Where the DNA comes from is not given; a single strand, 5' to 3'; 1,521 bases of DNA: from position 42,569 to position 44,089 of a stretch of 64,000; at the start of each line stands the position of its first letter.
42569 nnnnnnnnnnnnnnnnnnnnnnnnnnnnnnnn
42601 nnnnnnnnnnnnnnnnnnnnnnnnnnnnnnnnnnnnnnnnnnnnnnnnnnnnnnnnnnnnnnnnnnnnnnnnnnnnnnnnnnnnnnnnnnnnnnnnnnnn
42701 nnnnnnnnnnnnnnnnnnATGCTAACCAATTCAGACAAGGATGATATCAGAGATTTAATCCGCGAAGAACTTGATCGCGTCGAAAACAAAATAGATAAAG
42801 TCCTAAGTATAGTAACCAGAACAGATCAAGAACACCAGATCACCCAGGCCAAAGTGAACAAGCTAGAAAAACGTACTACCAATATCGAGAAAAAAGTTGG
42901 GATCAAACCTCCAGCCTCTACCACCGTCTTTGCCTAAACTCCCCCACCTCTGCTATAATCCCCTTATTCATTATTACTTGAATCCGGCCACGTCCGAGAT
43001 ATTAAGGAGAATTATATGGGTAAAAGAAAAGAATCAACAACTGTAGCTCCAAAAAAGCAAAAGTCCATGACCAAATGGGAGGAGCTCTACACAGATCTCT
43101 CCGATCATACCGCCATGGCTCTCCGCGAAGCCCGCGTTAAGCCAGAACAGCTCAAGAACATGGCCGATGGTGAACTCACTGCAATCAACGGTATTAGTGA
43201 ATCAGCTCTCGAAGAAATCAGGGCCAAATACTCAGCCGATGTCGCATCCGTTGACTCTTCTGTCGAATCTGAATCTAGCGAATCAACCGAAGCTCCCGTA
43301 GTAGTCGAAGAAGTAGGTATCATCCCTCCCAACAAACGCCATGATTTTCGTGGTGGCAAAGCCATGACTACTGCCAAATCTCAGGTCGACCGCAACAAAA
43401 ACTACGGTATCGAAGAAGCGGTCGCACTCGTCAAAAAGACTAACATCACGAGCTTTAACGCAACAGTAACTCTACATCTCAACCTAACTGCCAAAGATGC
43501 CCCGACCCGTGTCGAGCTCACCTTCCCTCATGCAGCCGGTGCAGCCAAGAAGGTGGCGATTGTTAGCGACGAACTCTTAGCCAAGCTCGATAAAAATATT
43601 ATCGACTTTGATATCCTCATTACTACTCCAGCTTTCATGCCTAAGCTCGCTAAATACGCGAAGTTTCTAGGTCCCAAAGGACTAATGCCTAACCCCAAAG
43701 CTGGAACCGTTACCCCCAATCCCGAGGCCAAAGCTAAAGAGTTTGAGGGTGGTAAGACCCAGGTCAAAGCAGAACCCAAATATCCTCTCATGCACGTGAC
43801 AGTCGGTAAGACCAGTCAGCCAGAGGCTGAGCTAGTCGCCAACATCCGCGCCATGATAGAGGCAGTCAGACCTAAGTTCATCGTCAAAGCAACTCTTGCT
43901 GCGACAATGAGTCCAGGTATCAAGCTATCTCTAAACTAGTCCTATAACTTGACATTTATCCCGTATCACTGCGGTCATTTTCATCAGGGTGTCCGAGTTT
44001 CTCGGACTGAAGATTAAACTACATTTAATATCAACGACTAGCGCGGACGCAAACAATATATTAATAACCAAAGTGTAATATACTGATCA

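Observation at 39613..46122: Conserved secE-nusG-rplK-rplA-rplJ-rplL cluster interrupted at three junctions by hypothetical genes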

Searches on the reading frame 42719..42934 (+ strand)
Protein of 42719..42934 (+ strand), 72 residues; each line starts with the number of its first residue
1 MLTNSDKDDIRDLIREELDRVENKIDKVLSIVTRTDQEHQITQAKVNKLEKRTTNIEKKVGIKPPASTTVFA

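Call 75: search_protein_families(library=pfam, alignment_id=A6, max_evalue=1)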
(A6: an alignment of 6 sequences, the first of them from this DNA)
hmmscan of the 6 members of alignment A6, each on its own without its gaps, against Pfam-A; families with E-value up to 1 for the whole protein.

A. member 1, seq(72 aa): 11 families
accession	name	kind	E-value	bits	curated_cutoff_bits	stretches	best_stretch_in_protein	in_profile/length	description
PF15704.10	Mt_ATP_synt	-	0.0089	16.4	27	1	5-64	103-153/188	Mitochondrial ATP synthase subunit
PF04912.19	Dynamitin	-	0.011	15.6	31.8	1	30-65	202-238/396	Dynamitin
PF08647.16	BRE1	-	0.037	14.6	27.9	1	16-59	3-46/95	BRE1 E3 ubiquitin ligase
PF11727.13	ISG65-75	-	0.06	13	25.1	1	10-59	62-111/281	Invariant surface glycoprotein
PF05565.16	Sipho_Gp157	-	0.073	13.5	28.6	1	5-60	19-77/162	Siphovirus Gp157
PF20663.3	COG4_N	-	0.1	13.1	27.3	1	13-58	6-51/107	Conserved oligomeric Golgi complex subunit 4, N-terminal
PF23831.1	DUF7201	-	0.14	12.3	27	1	17-61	56-101/142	Coiled-coil region of unknown function (DUF7201)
PF09551.15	Spore_II_R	-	0.19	12.6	25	1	2-67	10-75/128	Stage II sporulation protein R (spore_II_R)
PF04210.18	MtrG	-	0.22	11.9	27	0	6-31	8-32/64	Tetrahydromethanopterin S-methyltransferase, subunit G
PF09278.17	MerR-DNA-bind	-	0.38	11.9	25.4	0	5-28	32-55/65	MerR, DNA binding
PF07889.17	DUF1664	-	0.48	10.9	34.6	1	13-60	63-110/124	Protein of unknown function (DUF1664)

B. families by the number of members that match (of 6 scanned): 54 families (the first 25 are shown)
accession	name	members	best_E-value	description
PF07889.17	DUF1664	5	0.0024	Protein of unknown function (DUF1664)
PF16526.10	CLZ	4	0.0035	C-terminal leucine zipper domain of cyclic nucleotide-gated channels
PF10046.14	BLOC1_2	3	0.0011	Biogenesis of lysosome-related organelles complex-1 subunit 2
PF01920.25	Prefoldin_2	3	0.008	Prefoldin subunit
PF05377.16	FlaC_arch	3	0.0098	Flagella accessory protein C (FlaC)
PF10779.14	XhlA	3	0.019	Haemolysin XhlA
PF01105.29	EMP24_GP25L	3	0.033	emp24/gp25L/p24 family/GOLD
PF11727.13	ISG65-75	3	0.06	Invariant surface glycoprotein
PF04210.18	MtrG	3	0.22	Tetrahydromethanopterin S-methyltransferase, subunit G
PF04912.19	Dynamitin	2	0.004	Dynamitin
PF25764.1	KIF21A_4th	2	0.0044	KIF21A-like domain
PF06419.17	COG6_N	2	0.007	Conserved oligomeric complex COG6, N-terminal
PF04102.17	SlyX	2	0.0084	SlyX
PF06386.16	GvpL_GvpF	2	0.011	Gas vesicle synthesis protein GvpL/GvpF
PF16326.10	ABC_tran_CTD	2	0.058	ABC transporter C-terminal domain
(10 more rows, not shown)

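Call 76: search_solved_structures(query=A6, max_evalue=1)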
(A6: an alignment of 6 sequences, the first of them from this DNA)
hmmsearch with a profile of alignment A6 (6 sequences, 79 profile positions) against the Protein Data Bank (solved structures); distinct sequences matched with E-value up to 1: 13.
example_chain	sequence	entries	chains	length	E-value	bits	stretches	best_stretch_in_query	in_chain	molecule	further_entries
4eij_A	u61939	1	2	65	0.019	18.3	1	14-57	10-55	P protein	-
2yo3_A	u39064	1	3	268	0.049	17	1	7-68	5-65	GENERAL CONTROL PROTEIN GCN4, PUTATIVE INNER MEMBRANE PROTEIN, GENERAL CONTROL PROTEIN GCN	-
8izl_D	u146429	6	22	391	0.25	14.7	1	13-57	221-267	Phosphoprotein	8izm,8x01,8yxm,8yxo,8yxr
9sqv_C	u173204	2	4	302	0.55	13.6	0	14-46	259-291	BRCA1-A complex subunit Abraxas 1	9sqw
9n7s_b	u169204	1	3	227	0.55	13.6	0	18-68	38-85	H1 HA2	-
9dm0_B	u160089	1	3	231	0.57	13.5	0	18-68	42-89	Hemagglutinin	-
8f3b_A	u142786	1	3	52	0.72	13.2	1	17-65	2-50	IQN22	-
9n5z_F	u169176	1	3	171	0.81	13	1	18-68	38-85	Hemagglutinin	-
7t3d_B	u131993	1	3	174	0.82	13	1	18-68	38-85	Hemagglutinin HA2 chain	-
9mtg_B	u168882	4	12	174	0.83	13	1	18-68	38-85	Hemagglutinin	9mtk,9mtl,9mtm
7x6o_B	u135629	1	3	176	0.85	13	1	18-68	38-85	Hemagglutinin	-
4lxv_B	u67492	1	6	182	0.91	12.9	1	18-68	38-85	Hemagglutinin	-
5gjt_B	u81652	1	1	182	0.91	12.9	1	18-68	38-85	Hemagglutinin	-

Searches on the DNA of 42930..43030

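Call 73: search_rna_families(source=window, start=42930, end=43030, threshold=evalue, max_evalue=10, show_alignments=2)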
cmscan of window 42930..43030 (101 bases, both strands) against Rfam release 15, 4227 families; matches with E-value up to 10: 2.
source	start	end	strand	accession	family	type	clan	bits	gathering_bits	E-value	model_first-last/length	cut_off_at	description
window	42961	43018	+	RF03012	Mu-gpT-DE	Gene; sRNA;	-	12.1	49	1.3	1-53/53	no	Mu-gpT-DE RNA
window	42950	43030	+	RF02173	SMAD5-AS1_1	Gene; lncRNA;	-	7.5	45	2.9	185-263/263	no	SMAD5 antisense RNA 1 conserved region 1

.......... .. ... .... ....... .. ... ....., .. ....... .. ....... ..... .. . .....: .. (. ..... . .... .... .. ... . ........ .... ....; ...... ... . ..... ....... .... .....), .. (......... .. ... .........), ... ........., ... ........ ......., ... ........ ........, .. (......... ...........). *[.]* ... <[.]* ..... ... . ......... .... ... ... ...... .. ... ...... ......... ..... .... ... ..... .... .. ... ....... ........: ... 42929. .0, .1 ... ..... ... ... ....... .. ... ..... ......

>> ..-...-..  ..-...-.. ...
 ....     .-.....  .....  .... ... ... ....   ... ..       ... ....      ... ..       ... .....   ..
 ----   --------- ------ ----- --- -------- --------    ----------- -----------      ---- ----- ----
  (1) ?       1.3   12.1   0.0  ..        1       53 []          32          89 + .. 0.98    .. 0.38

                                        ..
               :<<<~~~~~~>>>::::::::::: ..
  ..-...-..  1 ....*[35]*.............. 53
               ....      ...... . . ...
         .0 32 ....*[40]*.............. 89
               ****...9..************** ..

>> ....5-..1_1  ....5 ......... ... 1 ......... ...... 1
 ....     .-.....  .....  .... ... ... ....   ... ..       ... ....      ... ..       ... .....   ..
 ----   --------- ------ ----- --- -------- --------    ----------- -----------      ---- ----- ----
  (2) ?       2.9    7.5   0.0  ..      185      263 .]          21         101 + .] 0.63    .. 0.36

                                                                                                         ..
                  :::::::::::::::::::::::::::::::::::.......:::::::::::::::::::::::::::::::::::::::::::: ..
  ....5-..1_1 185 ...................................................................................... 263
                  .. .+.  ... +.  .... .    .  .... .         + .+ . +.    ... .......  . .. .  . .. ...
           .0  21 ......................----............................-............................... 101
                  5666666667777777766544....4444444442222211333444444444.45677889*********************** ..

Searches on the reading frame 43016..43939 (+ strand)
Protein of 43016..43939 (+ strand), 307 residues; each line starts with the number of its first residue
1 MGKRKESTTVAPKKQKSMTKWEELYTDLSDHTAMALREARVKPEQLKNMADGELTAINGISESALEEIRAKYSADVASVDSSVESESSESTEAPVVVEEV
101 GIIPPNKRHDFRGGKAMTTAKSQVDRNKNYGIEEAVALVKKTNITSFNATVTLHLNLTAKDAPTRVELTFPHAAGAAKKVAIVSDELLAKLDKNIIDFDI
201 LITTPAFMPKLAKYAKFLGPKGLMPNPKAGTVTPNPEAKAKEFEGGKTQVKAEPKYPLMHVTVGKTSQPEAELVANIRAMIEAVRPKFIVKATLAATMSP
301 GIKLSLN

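Call 4: search_protein_families(library=pfam, proteins=[window:43016-43939:+], max_evalue=0.01)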
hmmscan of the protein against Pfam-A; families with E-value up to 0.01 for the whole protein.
window:43016-43939:+ (307 aa): 1 family
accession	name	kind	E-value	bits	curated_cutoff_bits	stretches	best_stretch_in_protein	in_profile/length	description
PF00687.26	Ribosomal_L1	-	1e-24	87.7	32.2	1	180-300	66-198/198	Ribosomal protein L1p/L10e family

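Call 7: search_protein_families(library=ncbifam, proteins=[window:43016-43939:+], max_evalue=0.1)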
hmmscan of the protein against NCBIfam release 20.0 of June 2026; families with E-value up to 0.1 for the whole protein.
window:43016-43939:+ (307 aa): 4 families
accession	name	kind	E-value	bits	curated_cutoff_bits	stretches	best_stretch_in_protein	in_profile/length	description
TIGR01169.1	rplA_bact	equivalog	1.9e-41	142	216.3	1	114-306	3-224/227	50S ribosomal protein L1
TIGR01170.1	rplA_mito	equivalog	5.3e-14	52.3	129.05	1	184-235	77-129/140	ribosomal protein uL1, mitochondrial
NF003244.0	PRK04203.1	equivalog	3.4e-09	36.5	203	1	198-303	105-213/216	50S ribosomal protein L1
NF041610.1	alph_arabinopyran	equivalog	0.04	12.1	1300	1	29-104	247-317/738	exo-alpha-(1->6)-L-arabinopyranosidase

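Call 8: find_related_loci(query=window:43016-43939:+, collection=genome_contigs, flank=10000)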
Query window:43016-43939:+ (307 aa) in genome_contigs; peptide patterns used: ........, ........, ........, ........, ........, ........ (x = any residue, [..] = any of these).
512 stretches matched a pattern; 20 encode a relative of the query (tblastn E <= 1e-3); 20 distinct loci.
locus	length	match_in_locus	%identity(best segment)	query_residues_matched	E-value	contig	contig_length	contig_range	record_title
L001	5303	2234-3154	94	1-307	0e+0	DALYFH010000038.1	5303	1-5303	MAG TPA_asm: Candidatus Woesebacteria bacterium isolate CTOTU14276 NODE_4300_length_5303_cov_5.123476, whole genome shot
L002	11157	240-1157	88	1-307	4e-180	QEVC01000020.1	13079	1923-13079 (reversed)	MAG: Candidatus Microgenomates bacterium isolate GWF J3_scaffold_3887, whole genome shotgun sequence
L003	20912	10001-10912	87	1-304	2e-175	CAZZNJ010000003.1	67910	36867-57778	MAG TPA_asm: uncultured Pseudomonadales bacterium isolate SRP170004_co1_572 genome assembly, contig: NODE_462_length_679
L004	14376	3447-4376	70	1-307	3e-136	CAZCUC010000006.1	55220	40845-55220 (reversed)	MAG TPA_asm: uncultured Pseudomonadales bacterium isolate SRP286056_co1_428 genome assembly, contig: NODE_550_length_552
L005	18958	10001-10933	69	1-307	5e-135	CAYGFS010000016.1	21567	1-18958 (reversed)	MAG TPA_asm: uncultured Pseudomonadales bacterium isolate ERP113451_co1_9 genome assembly, contig: NODE_2790_length_2156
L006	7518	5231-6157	67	1-307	3e-134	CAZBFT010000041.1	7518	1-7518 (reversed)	MAG TPA_asm: uncultured Pseudomonadales bacterium isolate SRP050083_co7_41 genome assembly, contig: NODE_10176_length_75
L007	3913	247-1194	66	1-307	2e-137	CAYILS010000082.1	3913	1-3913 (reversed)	MAG TPA_asm: uncultured Pseudomonadales bacterium isolate ERP119705_co23_57 genome assembly, contig: NODE_27590_length_3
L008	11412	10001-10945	65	1-306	4e-125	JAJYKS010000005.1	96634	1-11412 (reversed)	MAG: bacterium isolate DBS2-1.bin48 NODE_374_length_96634_cov_4.685764, whole genome shotgun sequence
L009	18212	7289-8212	65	1-307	1e-124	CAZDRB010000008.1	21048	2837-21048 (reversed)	MAG TPA_asm: uncultured Pseudomonadales bacterium isolate SRP093185_co1_60 genome assembly, contig: NODE_1508_length_210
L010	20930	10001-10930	65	1-307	9e-124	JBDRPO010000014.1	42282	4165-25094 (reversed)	MAG: bacterium isolate MEGAHIT-group-2.121 k141_1144945, whole genome shotgun sequence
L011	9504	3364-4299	60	1-307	8e-116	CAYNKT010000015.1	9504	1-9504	MAG TPA_asm: uncultured Pseudomonadales bacterium isolate SRP062349_co6_368 genome assembly, contig: NODE_5776_length_95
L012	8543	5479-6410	90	1-307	4e-106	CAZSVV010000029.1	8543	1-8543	MAG TPA_asm: uncultured Pseudomonadales bacterium isolate SRP219642_co6_386 genome assembly, contig: NODE_8313_length_85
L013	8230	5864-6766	55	13-307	4e-101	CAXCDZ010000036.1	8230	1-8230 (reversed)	MAG TPA_asm: uncultured bacterium isolate SRR3724533_concoct_107 genome assembly, contig: ERZ4200974.5103, whole genome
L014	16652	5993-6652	39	112-304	1e-42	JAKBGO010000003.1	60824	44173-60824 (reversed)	MAG: bacterium isolate DBS1-1.bin53 NODE_673_length_60824_cov_1.951266, whole genome shotgun sequence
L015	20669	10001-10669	36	112-307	2e-40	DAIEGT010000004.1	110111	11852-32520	MAG TPA_asm: Candidatus Saccharibacteria bacterium isolate clean992 NODE_4_length_110111_cov_6.710199, whole genome shot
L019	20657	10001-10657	35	115-304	1e-34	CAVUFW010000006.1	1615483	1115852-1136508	MAG: uncultured Alphaproteobacteria bacterium isolate MFD02581.bin.1.73 genome assembly, contig: contig_8828, whole geno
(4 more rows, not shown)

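Call 37: find_related_loci(query=window:43016-43939:+, collection=metagenome_contigs, flank=10000)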
Query window:43016-43939:+ (307 aa) in metagenome_contigs; peptide patterns used: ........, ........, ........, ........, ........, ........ (x = any residue, [..] = any of these).
600 stretches matched a pattern (row limit reached: there are more); 22 encode a relative of the query (tblastn E <= 1e-3); 22 distinct loci.
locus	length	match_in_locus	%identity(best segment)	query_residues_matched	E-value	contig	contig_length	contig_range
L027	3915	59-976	92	1-307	0e+0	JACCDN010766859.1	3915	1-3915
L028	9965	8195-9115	72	1-307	2e-143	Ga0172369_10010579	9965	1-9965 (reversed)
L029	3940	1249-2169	72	1-307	3e-147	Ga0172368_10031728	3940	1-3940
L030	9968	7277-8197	72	1-307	2e-143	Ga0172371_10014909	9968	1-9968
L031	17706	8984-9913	70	1-307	4e-140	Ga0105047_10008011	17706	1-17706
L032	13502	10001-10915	71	1-307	1e-139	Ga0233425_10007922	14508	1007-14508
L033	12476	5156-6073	70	1-307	8e-139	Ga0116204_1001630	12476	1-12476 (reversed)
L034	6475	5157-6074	70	1-307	5e-139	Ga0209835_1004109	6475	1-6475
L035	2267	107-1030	66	1-307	6e-136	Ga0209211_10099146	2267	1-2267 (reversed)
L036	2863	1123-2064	63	1-307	2e-130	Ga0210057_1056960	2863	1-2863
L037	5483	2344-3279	61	1-307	3e-118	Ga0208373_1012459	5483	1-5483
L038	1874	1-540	93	128-307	1e-116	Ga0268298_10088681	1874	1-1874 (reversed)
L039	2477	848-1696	57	21-307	3e-107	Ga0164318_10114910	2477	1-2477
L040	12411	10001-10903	55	13-307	2e-101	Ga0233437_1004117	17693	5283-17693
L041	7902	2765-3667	55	13-307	1e-101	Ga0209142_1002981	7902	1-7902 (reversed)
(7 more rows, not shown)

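Call 84: search_protein_families(library=pfam, proteins=[L014:6670-8331:-, L014:8476-9186:+, L014:9179-10960:+, L019:10708-11346:-, L019:11382-12287:-, L019:12309-13019:+, L019:13016-14047:-, L019:14057-15193:-], max_evalue=0.001)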
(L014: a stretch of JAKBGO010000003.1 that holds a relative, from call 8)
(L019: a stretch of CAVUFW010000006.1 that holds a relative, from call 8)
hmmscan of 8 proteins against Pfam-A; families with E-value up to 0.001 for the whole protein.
L014:6670-8331:- (553 aa): 1 family
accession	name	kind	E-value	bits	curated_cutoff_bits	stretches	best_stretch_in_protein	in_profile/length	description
PF09924.15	LPG_synthase_C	-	4.8e-63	213.4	27.5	1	236-531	4-297/298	Phosphatidylglycerol lysyltransferase, C-terminal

L014:8476-9186:+ (236 aa): 2 families
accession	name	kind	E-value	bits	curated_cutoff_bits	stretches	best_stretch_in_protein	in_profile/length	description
PF22769.1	DCD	-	3.4e-31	108.8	27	1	4-178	2-152/153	dCTP deaminase-like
PF00692.24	dUTPase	-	2.7e-05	24.4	22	1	98-180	26-105/129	dUTPase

L014:9179-10960:+ (593 aa): 0 families

L019:10708-11346:- (212 aa): 0 families

L019:11382-12287:- (301 aa): 0 families

L019:12309-13019:+ (236 aa): 1 family
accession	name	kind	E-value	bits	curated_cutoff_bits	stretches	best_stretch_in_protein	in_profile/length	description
PF16316.10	DUF4956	-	2.7e-08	34.2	30.6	1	86-188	9-110/169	Domain of unknown function (DUF4956)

L019:13016-14047:- (343 aa): 0 families

L019:14057-15193:- (378 aa): 1 family
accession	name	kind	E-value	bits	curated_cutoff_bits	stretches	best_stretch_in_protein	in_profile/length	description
PF00149.33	Metallophos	-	6.1e-11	43.6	21.5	1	69-329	2-188/191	Calcineurin-like phosphoesterase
